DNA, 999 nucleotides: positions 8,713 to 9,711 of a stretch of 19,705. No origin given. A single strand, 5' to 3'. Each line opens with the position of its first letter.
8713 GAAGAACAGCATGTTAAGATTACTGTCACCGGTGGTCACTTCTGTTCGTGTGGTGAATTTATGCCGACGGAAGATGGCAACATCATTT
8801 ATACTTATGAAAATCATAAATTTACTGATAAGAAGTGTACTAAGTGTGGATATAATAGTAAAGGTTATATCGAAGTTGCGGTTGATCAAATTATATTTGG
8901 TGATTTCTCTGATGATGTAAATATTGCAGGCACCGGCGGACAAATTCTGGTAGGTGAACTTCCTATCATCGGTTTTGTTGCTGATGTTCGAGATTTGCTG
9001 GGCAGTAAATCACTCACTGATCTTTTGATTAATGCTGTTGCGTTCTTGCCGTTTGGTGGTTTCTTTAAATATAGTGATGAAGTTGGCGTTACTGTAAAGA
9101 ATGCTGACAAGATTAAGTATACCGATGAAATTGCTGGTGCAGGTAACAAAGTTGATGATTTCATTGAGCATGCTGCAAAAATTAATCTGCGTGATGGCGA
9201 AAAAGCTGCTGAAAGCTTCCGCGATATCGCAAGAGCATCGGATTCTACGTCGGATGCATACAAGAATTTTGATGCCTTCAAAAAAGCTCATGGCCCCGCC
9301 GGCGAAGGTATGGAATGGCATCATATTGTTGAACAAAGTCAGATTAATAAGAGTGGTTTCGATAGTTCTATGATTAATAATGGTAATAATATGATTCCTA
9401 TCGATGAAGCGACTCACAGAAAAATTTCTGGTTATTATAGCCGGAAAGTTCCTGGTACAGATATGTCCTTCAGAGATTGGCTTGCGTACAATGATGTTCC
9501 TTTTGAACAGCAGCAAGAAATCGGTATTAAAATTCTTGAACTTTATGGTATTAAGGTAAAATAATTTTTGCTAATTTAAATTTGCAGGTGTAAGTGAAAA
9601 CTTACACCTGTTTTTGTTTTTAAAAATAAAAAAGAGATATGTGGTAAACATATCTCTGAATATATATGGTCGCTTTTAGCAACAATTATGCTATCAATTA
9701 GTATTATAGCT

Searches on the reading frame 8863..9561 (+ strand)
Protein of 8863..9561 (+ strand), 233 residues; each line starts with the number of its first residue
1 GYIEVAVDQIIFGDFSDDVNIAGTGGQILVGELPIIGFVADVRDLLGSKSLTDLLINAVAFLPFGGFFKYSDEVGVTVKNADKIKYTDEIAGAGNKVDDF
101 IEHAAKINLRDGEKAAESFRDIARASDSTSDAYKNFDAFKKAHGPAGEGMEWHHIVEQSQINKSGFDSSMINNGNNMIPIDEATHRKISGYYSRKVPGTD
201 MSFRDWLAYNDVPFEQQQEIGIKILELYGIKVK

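Call 8: search_protein_families(library=pfam, proteins=[window:8863-9561:+], max_evalue=10)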
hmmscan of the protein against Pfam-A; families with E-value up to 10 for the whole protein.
seq(233 aa): 1 family
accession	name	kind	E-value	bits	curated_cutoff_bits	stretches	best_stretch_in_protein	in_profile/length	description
PF09533.15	DUF2380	-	0.012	15.5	26.3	1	143-190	92-139/187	Predicted lipoprotein of unknown function (DUF2380)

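Call 34: search_solved_structures(query=A3, max_evalue=10, show_alignments=3)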
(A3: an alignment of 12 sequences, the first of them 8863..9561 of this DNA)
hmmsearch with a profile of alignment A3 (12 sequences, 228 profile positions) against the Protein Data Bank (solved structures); distinct sequences matched with E-value up to 10: 5.
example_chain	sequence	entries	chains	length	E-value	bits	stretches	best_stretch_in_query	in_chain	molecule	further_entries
3jbh_C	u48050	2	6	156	0.098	15.6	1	47-137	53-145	MYOSIN 2 ESSENTIAL LIGHT CHAIN STRIATED MUSCLE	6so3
3clw_A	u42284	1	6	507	0.38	13.6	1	45-92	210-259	Conserved exported protein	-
8xjc_A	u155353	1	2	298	0.74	12.7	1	101-168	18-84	haemophore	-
6cci_A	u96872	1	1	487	0.81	12.6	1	54-114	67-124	Protein ESKIMO 1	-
9gnw_P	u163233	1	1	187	1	12.2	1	92-188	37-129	PsbP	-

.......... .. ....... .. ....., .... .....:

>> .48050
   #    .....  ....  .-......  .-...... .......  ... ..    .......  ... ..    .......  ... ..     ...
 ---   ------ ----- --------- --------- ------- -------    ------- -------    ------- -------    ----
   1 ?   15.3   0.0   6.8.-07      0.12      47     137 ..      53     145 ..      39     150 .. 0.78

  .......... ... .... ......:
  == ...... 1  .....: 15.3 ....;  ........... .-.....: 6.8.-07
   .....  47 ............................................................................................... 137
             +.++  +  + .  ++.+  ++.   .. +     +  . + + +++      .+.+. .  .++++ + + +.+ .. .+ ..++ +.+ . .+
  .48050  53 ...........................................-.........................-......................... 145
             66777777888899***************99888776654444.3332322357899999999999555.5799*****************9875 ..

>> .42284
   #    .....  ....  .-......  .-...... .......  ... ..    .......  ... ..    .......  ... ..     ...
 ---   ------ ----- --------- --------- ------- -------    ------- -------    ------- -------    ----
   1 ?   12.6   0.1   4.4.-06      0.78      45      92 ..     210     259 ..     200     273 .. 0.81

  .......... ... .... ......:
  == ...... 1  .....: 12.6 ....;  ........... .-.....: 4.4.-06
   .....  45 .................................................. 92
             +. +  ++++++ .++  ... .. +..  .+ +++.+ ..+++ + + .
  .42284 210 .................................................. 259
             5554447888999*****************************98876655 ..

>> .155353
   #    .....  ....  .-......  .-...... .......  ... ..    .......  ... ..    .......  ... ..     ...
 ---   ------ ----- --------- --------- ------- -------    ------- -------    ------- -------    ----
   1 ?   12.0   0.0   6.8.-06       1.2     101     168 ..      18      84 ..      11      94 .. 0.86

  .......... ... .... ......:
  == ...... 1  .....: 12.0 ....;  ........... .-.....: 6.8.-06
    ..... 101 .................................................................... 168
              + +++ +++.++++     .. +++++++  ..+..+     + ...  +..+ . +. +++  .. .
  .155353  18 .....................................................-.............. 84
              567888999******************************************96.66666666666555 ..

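Call 36: find_homologous_proteins(query=A3, max_evalue=0.001)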
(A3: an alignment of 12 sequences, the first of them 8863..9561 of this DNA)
Query A3 (12 sequences) (233 aa, profile of the alignment): 197 proteins with E <= 0.001 among 8000 candidates; the best 120 are listed.
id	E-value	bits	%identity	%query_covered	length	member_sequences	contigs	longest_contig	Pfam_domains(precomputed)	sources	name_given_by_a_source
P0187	2.8e-113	395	55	100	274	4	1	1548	-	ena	-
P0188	3.0e-41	160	37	91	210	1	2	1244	-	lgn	-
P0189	5.3e-37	146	49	44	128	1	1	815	-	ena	-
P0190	1.6e-35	141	49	46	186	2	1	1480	-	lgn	-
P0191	3.6e-35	140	50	44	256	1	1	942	-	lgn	-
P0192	4.2e-34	136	42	60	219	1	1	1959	-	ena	-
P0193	4.3e-34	136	39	87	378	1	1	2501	PF25023.2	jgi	jgi:RHS repeat-associated protein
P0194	6.3e-34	136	31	91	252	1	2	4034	-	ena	-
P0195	7.3e-34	135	50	53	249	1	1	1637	-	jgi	jgi:hypothetical protein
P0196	1.1e-33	135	46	47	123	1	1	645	-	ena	-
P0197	1.2e-33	135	50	45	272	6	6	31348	-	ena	-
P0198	1.3e-33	135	50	45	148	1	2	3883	-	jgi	-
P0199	1.6e-33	134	40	54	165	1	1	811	-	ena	-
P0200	2.4e-33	134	35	90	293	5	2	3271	-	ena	-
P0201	2.7e-33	134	49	42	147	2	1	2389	-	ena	-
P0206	1.1e-32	132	47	51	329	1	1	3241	PF25023.2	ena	-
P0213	3.4e-32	130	48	43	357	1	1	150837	PF25023.2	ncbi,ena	-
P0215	5.2e-32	129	40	69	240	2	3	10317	PF07591.16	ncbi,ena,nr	ncbi:MAG: hypothetical protein IJ661_13460 [Lachnospiraceae bacterium]|nr:hypothetical protein [Lach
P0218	1.7e-31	128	52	42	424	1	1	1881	PF07591.16,PF14890.12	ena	-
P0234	7.4e-30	122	46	43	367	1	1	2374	PF07591.16,PF13403.12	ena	-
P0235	8.1e-30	122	47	48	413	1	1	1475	PF25023.2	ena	-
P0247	5.2e-29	120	46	49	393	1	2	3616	PF25023.2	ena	-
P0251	1.4e-28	118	48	42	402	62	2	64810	PF25023.2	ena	-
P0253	1.6e-28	118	48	42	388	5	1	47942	PF25023.2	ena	-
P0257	2.3e-28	117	48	43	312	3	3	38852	PF25023.2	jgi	-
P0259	2.5e-28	117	48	42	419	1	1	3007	PF25023.2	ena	-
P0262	3.0e-28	117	42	47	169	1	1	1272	PF07591.16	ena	-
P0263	3.3e-28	117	50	42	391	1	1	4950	PF25023.2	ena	-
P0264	3.9e-28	117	48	42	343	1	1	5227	PF05593.20,PF25023.2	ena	-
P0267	4.4e-28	117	48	45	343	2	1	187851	-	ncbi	ncbi:MAG: RHS repeat-associated core domain-containing protein [Acutalibacteraceae bacterium]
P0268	4.5e-28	117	48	42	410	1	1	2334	PF25023.2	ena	-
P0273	6.9e-28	116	49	43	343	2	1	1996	PF25023.2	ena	-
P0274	7.2e-28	116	46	45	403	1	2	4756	PF05593.20,PF25023.2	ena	-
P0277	9.8e-28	115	47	44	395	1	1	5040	PF25023.2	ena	-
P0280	1.4e-27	115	46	44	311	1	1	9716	PF25023.2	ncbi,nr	ncbi:MAG: hypothetical protein IJU16_03120 [Clostridia bacterium]|nr:hypothetical protein [Clostridi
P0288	1.2e-26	112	46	43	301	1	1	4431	PF25023.2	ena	-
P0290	1.5e-26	112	45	41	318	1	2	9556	PF25023.2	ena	-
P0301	1.3e-25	108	48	42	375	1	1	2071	PF25023.2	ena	-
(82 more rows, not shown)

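Call 42: predict_structure(alignment_id=A3)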
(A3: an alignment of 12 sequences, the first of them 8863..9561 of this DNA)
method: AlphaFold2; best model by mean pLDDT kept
length: 233 residues; sequences in the alignment: 12
mean_pLDDT: 68.3   pTM: 0.61
mean pLDDT of the five models: 68.3, 67.9, 67.1, 67.0, 62.6
residues with pLDDT >= 90: 77; 70-90: 57; 50-70: 16; < 50: 83
segments of 3 or more residues with pLDDT < 50: 1-83
pLDDT, mean of each block of 10 residues (from residue 1): 36 32 32 36 36 39 35 31 55 73 80 68 93 96 94 95 92 97 89 83 89 92 91 91
secondary structure, 60 per line:
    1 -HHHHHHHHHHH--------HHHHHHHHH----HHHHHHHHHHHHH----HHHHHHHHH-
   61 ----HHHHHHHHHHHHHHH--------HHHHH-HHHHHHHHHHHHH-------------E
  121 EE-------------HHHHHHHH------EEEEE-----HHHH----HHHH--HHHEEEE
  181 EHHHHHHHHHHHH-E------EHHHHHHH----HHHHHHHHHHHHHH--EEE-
elements in order: H2-12 H21-29 H34-46 H51-59 H65-79 H88-92 H94-106 E120-122 H136-143 E150-154 H160-163 H168-171 E177-181 H182-193 H203-209 H214-227 E230-232

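Call 49: find_encoding_contigs(protein=P0213, flank=3000, max_places=1)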
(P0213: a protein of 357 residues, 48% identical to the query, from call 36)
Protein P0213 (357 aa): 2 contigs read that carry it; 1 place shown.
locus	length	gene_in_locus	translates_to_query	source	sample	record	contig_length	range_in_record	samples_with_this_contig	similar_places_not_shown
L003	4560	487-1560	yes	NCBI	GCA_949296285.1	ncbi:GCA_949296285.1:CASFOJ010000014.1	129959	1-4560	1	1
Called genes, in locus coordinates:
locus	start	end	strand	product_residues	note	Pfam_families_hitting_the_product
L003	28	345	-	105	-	PF13936:HTH_38, PF08281:Sigma70_r4_2 (weak)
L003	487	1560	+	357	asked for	PF25023:TEN_YD-shell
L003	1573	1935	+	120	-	-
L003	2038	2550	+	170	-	-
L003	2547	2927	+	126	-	-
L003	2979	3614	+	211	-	-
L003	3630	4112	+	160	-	-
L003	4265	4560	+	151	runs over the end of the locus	PF15649:Tox-REase-7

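Call 50: find_encoding_contigs(protein=P0267, flank=3000, max_places=1)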
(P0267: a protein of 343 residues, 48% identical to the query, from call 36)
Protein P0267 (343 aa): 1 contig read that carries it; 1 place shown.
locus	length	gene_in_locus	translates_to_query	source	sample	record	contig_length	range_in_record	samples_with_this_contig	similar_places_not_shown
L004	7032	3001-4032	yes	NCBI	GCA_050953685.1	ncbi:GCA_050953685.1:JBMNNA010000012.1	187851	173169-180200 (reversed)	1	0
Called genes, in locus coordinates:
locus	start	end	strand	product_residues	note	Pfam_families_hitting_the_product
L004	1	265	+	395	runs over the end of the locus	PF05593:RHS_repeat (faint), PF01471:PG_binding_1, PF09374:PG_binding_3 (faint), PF15654:Tox-WTIP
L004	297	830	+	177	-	-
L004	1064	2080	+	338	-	-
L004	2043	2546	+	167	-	-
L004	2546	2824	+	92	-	-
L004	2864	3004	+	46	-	-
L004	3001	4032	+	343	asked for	-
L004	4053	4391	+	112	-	PF09450:DUF2019 (weak)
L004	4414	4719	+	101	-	PF05593:RHS_repeat (faint)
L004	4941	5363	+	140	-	-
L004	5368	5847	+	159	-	PF20197:DUF6560 (weak)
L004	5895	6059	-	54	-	PF14287:DUF4368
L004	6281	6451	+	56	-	-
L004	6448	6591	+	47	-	PF15650:Tox-REase-9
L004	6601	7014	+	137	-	-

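Call 61: search_protein_families(library=pfam, proteins=[P0193, P0194, P0188], max_evalue=10)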
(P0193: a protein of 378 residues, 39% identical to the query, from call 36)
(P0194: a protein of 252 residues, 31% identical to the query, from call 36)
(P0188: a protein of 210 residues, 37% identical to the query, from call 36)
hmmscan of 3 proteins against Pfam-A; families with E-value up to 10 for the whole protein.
P0193 (378 aa): 4 families
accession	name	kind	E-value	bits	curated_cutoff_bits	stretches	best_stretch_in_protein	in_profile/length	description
PF05593.20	RHS_repeat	-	4.2e-05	24.3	22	2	54-80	1-26/38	RHS Repeat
PF13430.11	DUF4112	-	0.025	15.2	23.3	1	194-217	29-52/105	Domain of unknown function (DUF4112)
PF03527.20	RHS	-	0.096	13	27.9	1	61-80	13-32/38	RHS protein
PF09533.15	DUF2380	-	0.2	11.5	26.3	1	291-336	94-139/187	Predicted lipoprotein of unknown function (DUF2380)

P0194 (252 aa): 0 families

P0188 (210 aa): 1 family
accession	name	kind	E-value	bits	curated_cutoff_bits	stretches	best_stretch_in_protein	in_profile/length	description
PF11503.13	YNR034W-A-like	-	0.11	12.9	25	1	107-149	7-52/72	YNR034W-A-like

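Call 71: fold_search(model_id=the predicted structure, library=pdb)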
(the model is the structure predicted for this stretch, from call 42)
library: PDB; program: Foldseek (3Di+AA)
matches with E <= 10: 11; with E <= 0.001: 0
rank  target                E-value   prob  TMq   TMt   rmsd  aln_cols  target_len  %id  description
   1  7cei_B                1.8e+00  0.16  0.13  0.22   9.8        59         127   17  THE ENDONUCLEASE DOMAIN OF COLICIN E7 IN COMPLEX WITH ITS INHIBITOR IM7 PROTEIN (released 1999-09-17)
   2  2g7f                  2.6e+00  0.06  0.16  0.17  15.7       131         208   14  The 1.95 A crystal structure of Vibrio cholerae extracellular endonuclease I (released 2006-10-31)
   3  2pu3                  3.2e+00  0.06  0.16  0.18  14.4       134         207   16  Structural adaptation of endonuclease I from the cold-adapted and halophilic bacterium Vibrio salmonicida (released 2008-03-18)
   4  9mn2_A                4.5e+00  0.10  0.19  0.26  15.9       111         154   13  Crystal Structure of the B6C Region of the Group B Streptococcus Beta Antigen C Protein (released 2025-08-27)
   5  9mn2_B                4.8e+00  0.09  0.19  0.26  15.5       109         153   13  Crystal Structure of the B6C Region of the Group B Streptococcus Beta Antigen C Protein (released 2025-08-27)
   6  2izp_A                7.5e+00  0.02  0.09  0.08  10.0        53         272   19  BipD - an invasion protein associated with the type-III secretion system of Burkholderia pseudomallei. (released 2006-09-06)
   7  3e98_B                7.9e+00  0.13  0.15  0.19  14.3        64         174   16  CRYSTAL STRUCTURE OF a GAF domain containing protein that belongs to Pfam DUF484 family (PA5279) FROM PSEUDOMONAS AERU (released 2008-09-02)
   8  4irv_B                8.8e+00  0.01  0.10  0.12  17.6       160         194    9  Structure of the Helicobacter pylori CagA Oncogene Bound to the Human Tumor Suppressor Apoptosis-stimulating Protein o (released 2014-01-15)
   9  1ouo                  9.9e+00  0.07  0.15  0.17   6.8        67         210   21  Crystal structure of the periplasmic endonuclease Vvn (released 2003-08-05)
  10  3nft                  9.9e+00  0.01  0.10  0.09  12.2        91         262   14  Near-atomic resolution analysis of BipD- A component of the type-III secretion system of Burkholderia pseudomallei (released 2010-07-14)
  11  9h2a_B                9.9e+00  0.01  0.10  0.11  17.9       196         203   12  AcMNPV complete basal cap (released 2025-06-04)
